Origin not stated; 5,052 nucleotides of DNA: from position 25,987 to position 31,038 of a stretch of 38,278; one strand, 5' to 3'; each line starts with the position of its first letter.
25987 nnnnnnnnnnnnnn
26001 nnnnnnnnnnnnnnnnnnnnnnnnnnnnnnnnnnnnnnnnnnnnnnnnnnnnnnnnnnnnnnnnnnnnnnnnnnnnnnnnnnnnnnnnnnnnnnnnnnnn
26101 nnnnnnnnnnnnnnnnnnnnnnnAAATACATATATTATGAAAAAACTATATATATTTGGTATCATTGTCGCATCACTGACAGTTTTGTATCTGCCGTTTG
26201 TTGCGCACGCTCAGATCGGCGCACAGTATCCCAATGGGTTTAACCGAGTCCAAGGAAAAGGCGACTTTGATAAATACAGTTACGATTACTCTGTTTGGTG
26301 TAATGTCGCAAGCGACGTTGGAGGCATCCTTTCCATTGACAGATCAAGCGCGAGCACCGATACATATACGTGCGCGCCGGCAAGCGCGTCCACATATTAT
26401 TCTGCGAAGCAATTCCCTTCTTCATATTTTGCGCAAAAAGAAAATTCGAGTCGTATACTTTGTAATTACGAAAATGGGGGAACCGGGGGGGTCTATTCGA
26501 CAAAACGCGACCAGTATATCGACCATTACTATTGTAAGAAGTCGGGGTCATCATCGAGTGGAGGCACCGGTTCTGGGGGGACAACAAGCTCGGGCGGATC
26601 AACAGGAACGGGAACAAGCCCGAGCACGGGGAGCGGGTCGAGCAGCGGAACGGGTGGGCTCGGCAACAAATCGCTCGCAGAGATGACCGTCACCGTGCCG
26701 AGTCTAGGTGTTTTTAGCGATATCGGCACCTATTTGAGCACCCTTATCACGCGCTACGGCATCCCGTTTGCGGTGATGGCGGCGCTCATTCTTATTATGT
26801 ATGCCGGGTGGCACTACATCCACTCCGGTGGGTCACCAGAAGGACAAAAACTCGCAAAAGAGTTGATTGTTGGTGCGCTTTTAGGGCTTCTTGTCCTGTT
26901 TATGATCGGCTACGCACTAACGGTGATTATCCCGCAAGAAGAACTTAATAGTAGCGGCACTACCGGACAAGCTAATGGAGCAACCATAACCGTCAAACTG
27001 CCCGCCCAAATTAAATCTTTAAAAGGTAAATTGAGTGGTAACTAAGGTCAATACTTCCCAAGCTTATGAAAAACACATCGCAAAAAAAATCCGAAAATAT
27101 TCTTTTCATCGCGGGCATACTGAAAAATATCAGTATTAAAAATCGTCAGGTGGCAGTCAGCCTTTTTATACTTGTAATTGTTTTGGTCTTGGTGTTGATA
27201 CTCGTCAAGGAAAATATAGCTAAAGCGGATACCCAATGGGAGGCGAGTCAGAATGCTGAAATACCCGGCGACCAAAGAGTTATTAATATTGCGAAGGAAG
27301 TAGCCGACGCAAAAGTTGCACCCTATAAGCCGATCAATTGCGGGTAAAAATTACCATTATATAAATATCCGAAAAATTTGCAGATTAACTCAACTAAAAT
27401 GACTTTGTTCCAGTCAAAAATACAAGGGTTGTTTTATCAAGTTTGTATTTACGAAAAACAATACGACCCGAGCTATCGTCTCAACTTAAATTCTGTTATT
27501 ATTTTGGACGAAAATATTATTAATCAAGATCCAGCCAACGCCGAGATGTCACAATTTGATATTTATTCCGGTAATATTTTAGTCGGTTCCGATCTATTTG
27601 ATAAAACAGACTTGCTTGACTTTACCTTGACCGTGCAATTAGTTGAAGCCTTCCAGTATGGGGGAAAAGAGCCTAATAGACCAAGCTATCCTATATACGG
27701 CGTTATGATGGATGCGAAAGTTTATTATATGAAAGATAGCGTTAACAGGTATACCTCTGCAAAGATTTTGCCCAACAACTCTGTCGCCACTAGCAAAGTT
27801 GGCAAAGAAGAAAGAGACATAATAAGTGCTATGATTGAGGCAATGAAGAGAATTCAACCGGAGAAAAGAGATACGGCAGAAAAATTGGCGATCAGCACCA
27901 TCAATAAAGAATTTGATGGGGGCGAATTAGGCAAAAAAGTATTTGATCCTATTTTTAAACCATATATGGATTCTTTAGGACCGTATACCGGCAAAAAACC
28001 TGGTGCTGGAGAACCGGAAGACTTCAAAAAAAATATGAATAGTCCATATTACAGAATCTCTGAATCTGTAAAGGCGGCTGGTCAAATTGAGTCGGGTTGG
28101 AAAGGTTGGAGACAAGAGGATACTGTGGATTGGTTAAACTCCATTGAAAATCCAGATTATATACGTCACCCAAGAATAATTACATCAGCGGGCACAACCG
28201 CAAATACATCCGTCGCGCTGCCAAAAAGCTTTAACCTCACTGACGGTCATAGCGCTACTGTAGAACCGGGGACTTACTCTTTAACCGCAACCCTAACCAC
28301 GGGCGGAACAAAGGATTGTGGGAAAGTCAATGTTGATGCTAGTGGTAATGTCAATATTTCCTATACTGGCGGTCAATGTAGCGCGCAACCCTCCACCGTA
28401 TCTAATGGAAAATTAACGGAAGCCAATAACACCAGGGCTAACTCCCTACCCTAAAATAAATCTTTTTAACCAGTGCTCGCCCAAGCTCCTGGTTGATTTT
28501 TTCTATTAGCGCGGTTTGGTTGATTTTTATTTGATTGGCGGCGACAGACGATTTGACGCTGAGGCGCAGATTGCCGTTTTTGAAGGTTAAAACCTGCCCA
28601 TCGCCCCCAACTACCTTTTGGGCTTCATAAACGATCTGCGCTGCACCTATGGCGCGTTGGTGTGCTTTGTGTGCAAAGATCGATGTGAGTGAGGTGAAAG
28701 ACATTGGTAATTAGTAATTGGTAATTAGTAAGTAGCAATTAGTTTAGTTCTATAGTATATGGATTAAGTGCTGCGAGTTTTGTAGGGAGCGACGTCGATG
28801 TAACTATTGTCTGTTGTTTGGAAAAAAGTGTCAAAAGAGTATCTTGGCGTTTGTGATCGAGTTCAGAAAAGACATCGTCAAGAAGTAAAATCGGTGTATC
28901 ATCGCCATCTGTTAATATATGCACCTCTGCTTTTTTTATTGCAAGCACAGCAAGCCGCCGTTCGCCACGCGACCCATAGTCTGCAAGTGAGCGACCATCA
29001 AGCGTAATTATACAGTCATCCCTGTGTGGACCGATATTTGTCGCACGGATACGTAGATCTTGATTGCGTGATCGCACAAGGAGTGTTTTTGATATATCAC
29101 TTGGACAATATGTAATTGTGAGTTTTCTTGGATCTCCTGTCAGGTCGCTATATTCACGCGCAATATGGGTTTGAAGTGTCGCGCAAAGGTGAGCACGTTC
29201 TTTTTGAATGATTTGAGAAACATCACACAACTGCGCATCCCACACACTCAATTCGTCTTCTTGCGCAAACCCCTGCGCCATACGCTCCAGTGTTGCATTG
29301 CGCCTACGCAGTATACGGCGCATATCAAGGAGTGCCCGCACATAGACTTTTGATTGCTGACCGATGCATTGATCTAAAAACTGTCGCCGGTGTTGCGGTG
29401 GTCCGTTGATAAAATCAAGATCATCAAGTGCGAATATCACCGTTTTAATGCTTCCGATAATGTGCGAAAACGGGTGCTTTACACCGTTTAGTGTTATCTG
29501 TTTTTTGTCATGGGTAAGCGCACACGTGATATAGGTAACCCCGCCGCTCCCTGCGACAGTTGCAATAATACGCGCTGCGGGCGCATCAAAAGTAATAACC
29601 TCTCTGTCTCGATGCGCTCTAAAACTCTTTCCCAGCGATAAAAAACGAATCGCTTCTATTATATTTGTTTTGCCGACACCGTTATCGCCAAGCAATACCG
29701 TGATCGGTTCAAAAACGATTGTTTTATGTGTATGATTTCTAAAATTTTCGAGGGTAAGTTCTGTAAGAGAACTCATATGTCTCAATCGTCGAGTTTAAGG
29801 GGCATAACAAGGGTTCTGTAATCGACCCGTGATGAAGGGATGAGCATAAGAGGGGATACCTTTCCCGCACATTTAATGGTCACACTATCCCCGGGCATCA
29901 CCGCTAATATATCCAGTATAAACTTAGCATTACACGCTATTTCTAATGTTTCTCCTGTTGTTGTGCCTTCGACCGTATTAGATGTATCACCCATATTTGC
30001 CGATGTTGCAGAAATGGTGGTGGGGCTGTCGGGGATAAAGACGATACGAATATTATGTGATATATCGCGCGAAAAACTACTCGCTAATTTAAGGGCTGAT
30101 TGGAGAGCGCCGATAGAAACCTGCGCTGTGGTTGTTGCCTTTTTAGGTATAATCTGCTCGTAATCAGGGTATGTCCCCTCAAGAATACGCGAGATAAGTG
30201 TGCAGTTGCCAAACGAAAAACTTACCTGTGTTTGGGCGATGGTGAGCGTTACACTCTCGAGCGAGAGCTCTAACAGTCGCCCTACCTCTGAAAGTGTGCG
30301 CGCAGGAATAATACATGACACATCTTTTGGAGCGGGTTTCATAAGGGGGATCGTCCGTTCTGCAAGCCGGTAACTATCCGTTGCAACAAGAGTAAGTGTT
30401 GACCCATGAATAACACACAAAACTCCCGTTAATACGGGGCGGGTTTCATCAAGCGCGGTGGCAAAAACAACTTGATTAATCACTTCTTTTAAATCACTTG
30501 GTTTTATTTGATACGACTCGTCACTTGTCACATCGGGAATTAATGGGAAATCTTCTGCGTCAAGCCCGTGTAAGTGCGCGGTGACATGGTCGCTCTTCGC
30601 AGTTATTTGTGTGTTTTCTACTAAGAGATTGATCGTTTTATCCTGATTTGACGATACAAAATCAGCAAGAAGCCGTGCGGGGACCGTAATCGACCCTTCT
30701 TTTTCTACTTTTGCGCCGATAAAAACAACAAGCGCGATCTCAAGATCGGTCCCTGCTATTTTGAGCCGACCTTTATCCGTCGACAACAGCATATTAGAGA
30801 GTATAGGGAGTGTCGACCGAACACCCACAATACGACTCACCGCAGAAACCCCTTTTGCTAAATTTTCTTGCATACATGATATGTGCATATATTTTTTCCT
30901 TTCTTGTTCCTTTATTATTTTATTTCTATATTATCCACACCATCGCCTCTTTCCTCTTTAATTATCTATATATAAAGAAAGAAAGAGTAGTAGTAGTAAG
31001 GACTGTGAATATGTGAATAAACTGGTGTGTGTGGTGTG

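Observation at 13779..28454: Fifteen-kb T4SS-like locus lacking relaxase, coupling protein and VirB6/8/9/10 but rich in wall-remodelling and surface proteins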

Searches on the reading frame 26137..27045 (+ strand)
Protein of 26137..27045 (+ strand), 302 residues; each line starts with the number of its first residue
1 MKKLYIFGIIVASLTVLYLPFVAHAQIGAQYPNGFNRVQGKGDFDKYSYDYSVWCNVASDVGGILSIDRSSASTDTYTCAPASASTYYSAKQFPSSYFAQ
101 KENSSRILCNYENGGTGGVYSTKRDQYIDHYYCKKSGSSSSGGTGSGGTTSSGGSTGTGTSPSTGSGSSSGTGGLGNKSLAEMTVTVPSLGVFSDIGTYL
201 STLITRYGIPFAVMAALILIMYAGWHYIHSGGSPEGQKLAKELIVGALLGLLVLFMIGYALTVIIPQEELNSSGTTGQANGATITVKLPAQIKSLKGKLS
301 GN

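Call 4: search_protein_families(library=pfam, proteins=[window:26137-27045:+], max_evalue=0.01)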
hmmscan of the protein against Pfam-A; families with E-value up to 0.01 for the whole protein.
window:26137-27045:+ (302 aa): 0 families

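Call 22: search_protein_families(library=ncbifam, proteins=[window:26137-27045:+], max_evalue=1)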
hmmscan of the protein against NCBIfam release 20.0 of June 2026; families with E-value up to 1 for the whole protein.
window:26137-27045:+ (302 aa): 1 family
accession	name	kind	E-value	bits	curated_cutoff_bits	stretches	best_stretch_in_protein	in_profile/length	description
NF045849.1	ICE_MMCAP2_0565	equivalog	0.01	15.5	40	1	196-265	5-77/80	Mbov_0395 family pilin-like conjugal transfer protein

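Call 23: search_protein_families(library=pfam, proteins=[window:26137-27045:+], max_evalue=10)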
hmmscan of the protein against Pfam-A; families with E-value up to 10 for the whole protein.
window:26137-27045:+ (302 aa): 2 families
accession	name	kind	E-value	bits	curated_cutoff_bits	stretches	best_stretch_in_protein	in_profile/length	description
PF18895.5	T4SS_pilin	-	0.021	15.3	26.6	1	212-256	20-63/71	Type IV secretion system pilin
PF09489.15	CbtB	-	0.32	11.6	27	1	240-260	10-30/51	Probable cobalt transporter subunit (CbtB)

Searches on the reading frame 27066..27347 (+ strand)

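Call 4: search_protein_families(library=pfam, proteins=[window:27066-27347:+], max_evalue=0.01)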
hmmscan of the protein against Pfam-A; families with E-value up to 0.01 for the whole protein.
window:27066-27347:+ (93 aa): 0 families

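Call 22: search_protein_families(library=ncbifam, proteins=[window:27066-27347:+], max_evalue=1)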
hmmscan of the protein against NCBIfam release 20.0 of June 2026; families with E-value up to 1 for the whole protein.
window:27066-27347:+ (93 aa): 1 family
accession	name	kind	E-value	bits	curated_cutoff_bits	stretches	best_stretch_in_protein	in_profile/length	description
NF033909.1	opacity_OapA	exception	0.12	11.6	400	1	18-67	126-173/422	opacity-associated protein OapA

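Call 23: search_protein_families(library=pfam, proteins=[window:27066-27347:+], max_evalue=10)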
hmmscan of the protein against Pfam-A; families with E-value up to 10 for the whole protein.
window:27066-27347:+ (93 aa): 1 family
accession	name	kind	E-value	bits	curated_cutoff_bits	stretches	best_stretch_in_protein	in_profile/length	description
PF22497.1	DUF6989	-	0.028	14.6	27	1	12-64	38-88/146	Domain of unknown function (DUF6989)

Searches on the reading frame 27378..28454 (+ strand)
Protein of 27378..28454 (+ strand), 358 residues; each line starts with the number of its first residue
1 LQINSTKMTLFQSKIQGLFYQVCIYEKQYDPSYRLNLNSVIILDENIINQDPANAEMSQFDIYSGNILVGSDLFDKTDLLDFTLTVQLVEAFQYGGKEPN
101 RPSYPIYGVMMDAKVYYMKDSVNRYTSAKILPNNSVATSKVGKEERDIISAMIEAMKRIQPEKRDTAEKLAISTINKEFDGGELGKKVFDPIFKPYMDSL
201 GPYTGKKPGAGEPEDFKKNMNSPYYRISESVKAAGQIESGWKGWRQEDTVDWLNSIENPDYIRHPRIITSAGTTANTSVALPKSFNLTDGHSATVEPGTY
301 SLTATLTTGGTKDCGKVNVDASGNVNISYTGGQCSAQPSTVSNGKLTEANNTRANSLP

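Call 5: search_protein_families(library=pfam, proteins=[window:27378-28454:+], max_evalue=0.01)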
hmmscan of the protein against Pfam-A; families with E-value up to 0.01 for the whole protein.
window:27378-28454:+ (358 aa): 0 families

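Call 22: search_protein_families(library=ncbifam, proteins=[window:27378-28454:+], max_evalue=1)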
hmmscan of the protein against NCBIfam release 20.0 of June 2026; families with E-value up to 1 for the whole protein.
window:27378-28454:+ (358 aa): 0 families

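Call 23: search_protein_families(library=pfam, proteins=[window:27378-28454:+], max_evalue=10)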
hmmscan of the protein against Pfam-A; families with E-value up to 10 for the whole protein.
window:27378-28454:+ (358 aa): 0 families

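Call 48: search_protein_representatives(protein=window:27378-28454:+)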
Query: 358 residues. Proteins with E-value up to 0.001 (for the whole library): 1; up to 1e-10: 1; up to 1e-30: 1. The best 1 are listed.
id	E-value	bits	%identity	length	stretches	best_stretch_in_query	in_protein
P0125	3.9e-55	203.8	99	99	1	1-98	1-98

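Call 58: find_encoding_contigs(protein=window:27378-28454:+, flank=6000, max_places=6)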
Protein window:27378-28454:+ (358 aa): 5 contigs read that carry it; 5 places shown.
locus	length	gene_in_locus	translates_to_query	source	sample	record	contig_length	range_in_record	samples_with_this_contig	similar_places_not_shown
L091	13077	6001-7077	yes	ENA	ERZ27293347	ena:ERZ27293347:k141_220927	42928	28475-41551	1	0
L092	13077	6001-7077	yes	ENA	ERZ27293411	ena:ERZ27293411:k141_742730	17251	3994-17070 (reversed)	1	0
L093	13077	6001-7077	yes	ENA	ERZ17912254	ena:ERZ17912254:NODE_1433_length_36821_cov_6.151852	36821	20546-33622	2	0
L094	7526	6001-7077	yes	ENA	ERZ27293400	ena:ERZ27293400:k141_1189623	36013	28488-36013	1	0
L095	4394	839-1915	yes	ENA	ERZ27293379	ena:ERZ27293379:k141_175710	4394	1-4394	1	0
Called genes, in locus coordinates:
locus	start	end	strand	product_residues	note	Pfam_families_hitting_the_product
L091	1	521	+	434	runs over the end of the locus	PF13529:Peptidase_C39_2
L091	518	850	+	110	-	PF08308:PEGA (weak)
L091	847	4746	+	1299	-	-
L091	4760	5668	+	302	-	-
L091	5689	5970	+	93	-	-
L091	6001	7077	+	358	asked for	-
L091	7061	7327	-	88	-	PF05258:DciA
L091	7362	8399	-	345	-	PF02463:SMC_N, PF13175:AAA_15, PF13476:AAA_23, PF13304:AAA_21 (weak)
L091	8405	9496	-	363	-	PF00712:DNA_pol3_beta, PF02767:DNA_pol3_beta_2, PF02768:DNA_pol3_beta_3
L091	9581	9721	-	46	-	-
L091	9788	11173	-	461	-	PF11638:DnaA_N, PF00308:Bac_DnaA, PF01695:IstB_IS21 (weak), PF00004:AAA, PF08299:Bac_DnaA_C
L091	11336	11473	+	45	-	PF00468:Ribosomal_L34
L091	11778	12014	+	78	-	PF01809:YidD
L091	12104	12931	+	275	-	PF02096:60KD_IMP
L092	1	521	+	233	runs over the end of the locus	?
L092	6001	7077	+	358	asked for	-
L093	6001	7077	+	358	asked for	-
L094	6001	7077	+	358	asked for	-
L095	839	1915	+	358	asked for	-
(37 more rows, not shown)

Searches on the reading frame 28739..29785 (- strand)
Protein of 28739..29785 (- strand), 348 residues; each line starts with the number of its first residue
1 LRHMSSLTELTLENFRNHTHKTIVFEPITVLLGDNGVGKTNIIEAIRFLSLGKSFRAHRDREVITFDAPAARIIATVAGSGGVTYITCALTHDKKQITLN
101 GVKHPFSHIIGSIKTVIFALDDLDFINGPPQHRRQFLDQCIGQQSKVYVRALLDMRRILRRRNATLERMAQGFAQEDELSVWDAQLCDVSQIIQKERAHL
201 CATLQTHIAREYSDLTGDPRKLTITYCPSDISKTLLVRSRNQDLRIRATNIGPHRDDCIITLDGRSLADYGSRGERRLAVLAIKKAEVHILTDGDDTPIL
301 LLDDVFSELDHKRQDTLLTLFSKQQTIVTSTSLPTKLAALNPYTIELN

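Call 5: search_protein_families(library=pfam, proteins=[window:28739-29785:-], max_evalue=0.01)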
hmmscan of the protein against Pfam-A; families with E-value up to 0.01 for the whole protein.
window:28739-29785:- (348 aa): 5 families
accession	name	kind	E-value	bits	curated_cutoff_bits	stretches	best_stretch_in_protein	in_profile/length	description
PF02463.25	SMC_N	-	1.6e-18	67.4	40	1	7-331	2-197/220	RecF/RecN/SMC N terminal domain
PF13476.12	AAA_23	-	1.6e-12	48.9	27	1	9-112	1-107/201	AAA domain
PF13175.12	AAA_15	-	1.6e-10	41.6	32.1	1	7-71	3-65/374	AAA ATPase domain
PF13304.12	AAA_21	-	1.9e-10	41.7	27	1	28-50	1-23/304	AAA domain, putative AbiEii toxin, Type IV TA system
PF13555.12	AAA_29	-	0.0029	17.7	27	1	8-52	2-48/61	P-loop containing region of AAA domain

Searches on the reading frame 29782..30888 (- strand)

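Call 5: search_protein_families(library=pfam, proteins=[window:29782-30888:-], max_evalue=0.01)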
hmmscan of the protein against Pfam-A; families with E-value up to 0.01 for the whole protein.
window:29782-30888:- (368 aa): 3 families
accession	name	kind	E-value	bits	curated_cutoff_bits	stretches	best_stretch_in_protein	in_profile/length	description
PF00712.24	DNA_pol3_beta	-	3.2e-37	127.8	24.4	2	1-118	1-120/120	DNA polymerase III beta subunit, N-terminal domain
PF02767.21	DNA_pol3_beta_2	-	5e-36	123.9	27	1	127-242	1-116/116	DNA polymerase III beta subunit, central domain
PF02768.20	DNA_pol3_beta_3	-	2.1e-16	60.3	27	1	245-364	2-120/121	DNA polymerase III beta subunit, C-terminal domain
